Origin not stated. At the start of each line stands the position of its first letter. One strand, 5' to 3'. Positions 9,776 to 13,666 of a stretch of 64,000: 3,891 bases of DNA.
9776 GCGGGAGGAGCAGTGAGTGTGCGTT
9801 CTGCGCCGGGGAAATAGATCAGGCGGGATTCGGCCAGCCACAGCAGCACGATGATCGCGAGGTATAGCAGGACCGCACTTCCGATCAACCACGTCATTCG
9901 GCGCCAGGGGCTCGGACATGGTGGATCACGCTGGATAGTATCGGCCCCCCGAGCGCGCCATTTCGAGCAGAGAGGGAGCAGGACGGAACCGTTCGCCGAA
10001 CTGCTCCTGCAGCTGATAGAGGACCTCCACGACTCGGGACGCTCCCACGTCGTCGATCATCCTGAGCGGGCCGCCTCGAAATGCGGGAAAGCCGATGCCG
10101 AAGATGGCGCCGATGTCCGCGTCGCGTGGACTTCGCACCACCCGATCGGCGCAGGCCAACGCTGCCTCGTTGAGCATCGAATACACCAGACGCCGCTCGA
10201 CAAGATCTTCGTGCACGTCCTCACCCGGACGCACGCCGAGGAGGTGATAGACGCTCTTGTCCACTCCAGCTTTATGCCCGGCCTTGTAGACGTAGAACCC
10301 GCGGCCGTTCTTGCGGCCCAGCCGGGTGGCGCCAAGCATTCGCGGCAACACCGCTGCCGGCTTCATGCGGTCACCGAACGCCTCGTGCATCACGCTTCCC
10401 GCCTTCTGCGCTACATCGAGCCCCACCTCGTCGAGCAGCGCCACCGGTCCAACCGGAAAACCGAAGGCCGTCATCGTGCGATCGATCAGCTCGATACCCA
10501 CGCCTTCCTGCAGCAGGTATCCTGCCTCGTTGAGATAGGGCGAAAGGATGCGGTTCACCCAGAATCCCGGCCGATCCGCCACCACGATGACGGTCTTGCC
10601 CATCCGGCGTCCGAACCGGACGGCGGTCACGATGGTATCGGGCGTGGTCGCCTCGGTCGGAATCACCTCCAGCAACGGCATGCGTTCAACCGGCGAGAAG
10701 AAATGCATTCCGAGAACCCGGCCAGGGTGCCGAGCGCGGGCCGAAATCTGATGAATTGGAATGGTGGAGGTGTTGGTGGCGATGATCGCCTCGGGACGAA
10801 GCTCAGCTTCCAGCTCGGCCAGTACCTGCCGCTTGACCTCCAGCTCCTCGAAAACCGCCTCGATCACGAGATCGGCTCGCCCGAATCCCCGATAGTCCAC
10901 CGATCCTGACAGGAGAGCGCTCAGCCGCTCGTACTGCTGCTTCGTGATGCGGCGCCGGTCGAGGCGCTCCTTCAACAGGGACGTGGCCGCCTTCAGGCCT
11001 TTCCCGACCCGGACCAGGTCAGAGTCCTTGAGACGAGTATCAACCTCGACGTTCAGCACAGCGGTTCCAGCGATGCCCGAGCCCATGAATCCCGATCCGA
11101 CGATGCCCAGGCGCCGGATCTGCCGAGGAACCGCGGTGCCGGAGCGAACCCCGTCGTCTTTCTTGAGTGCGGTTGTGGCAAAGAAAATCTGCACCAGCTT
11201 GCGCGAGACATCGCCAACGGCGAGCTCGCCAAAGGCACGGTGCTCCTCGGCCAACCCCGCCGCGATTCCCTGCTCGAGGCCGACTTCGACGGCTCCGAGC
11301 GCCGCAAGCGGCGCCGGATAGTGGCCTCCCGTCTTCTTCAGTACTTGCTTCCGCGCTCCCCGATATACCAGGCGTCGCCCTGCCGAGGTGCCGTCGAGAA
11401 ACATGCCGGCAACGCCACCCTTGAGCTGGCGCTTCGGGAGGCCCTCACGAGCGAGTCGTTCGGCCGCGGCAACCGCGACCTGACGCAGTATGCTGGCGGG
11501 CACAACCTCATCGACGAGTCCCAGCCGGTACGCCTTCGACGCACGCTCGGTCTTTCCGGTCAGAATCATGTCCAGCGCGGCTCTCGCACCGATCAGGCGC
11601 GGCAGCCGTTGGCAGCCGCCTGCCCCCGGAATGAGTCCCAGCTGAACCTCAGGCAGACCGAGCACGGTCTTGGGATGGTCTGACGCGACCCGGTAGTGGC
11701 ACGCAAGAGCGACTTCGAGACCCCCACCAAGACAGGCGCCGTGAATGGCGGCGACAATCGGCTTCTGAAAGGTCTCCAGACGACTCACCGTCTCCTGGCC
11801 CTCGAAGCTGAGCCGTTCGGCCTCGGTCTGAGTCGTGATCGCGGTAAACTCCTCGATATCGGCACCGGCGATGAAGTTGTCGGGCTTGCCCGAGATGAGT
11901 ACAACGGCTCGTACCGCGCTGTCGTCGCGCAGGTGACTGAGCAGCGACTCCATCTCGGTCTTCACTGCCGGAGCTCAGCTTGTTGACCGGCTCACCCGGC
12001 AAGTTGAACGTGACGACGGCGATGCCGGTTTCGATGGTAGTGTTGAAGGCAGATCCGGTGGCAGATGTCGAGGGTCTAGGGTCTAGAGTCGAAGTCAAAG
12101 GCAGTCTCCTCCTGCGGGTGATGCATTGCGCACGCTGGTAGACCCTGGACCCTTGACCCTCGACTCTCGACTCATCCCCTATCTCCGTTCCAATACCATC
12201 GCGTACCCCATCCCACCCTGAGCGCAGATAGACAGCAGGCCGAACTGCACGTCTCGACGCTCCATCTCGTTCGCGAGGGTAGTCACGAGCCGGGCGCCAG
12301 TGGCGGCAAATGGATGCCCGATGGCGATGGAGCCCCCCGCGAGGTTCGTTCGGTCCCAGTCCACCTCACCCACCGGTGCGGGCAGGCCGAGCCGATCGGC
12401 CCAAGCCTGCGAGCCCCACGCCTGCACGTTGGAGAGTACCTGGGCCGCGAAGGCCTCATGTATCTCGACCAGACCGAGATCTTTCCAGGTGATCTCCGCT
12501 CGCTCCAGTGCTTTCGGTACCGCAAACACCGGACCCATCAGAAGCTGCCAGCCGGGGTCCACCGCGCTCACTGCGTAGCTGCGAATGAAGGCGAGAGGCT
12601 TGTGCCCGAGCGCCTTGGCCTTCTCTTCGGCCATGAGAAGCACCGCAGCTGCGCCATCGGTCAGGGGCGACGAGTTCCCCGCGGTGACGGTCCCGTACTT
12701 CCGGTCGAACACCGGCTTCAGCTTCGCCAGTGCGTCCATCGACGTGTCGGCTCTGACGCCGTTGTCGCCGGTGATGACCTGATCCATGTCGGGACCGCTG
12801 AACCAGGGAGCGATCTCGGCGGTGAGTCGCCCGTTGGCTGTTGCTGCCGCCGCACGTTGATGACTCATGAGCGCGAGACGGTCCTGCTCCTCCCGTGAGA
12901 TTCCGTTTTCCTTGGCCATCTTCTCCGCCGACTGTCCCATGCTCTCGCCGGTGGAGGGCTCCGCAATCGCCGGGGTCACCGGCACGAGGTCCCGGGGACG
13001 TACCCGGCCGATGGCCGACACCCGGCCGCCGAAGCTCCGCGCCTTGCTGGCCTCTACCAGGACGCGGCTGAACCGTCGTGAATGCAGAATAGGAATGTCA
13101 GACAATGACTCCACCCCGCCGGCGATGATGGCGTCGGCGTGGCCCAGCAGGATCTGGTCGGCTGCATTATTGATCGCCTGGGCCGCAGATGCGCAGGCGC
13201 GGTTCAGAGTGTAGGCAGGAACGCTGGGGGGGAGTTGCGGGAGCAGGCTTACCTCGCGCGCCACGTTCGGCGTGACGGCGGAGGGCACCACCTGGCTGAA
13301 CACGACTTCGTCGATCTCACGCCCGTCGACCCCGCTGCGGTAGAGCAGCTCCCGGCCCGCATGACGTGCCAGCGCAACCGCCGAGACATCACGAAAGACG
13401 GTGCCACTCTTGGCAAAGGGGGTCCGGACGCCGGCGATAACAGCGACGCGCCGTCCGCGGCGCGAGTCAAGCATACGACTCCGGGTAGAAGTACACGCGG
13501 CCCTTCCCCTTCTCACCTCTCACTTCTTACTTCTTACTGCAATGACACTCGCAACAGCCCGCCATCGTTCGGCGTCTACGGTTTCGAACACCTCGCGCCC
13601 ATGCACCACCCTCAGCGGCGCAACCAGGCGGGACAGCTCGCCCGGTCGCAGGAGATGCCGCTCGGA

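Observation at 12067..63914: Family of palindromic tandem-repeat elements: complementary low-complexity arms with a locus-specific repeat unit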

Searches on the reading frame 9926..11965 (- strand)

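Call 20: search_protein_families(library=pfam, proteins=[window:9926-11965:-])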
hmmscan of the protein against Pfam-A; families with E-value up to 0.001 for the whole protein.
window:9926-11965:- (679 aa): 4 families
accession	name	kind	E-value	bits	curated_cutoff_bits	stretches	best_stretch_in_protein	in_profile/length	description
PF02737.24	3HCDH_N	-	3.6e-51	174.1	22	1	286-464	2-179/180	3-hydroxyacyl-CoA dehydrogenase, NAD binding domain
PF00378.25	ECH_1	-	1.1e-40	140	27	1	2-174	25-193/251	Enoyl-CoA hydratase/isomerase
PF00725.27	3HCDH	-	1.5e-34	118.8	22.1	2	467-560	1-97/97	3-hydroxyacyl-CoA dehydrogenase, C-terminal domain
PF16113.10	ECH_2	-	1.4e-25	91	27.2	1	1-167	19-184/335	Enoyl-CoA hydratase/isomerase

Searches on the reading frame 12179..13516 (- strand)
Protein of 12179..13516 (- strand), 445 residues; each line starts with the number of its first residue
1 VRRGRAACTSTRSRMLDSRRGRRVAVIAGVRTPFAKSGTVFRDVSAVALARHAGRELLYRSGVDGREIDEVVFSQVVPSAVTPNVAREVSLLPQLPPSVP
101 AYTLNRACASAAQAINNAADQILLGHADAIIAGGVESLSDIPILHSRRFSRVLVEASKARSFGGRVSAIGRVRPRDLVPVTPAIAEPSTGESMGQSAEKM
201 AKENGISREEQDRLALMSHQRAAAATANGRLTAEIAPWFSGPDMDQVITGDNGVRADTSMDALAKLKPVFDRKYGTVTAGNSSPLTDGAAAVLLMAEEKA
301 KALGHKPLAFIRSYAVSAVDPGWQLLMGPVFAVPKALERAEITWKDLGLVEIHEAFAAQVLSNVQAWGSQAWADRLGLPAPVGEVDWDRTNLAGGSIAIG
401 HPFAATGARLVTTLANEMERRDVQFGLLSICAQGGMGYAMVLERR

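Call 20: search_protein_families(library=pfam, proteins=[window:12179-13516:-])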
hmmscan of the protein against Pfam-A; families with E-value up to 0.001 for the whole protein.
window:12179-13516:- (445 aa): 3 families
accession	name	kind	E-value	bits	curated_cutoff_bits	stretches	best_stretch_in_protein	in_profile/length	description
PF00108.29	Thiolase_N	-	3.3e-71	240.1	26.4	1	24-298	1-260/260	Thiolase, N-terminal domain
PF02803.24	Thiolase_C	-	5.9e-39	132.9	27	1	306-444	2-123/123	Thiolase, C-terminal domain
PF00109.32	ketoacyl-synt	-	1.5e-07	31.8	20.8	1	100-141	166-207/252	Beta-ketoacyl synthase, N-terminal domain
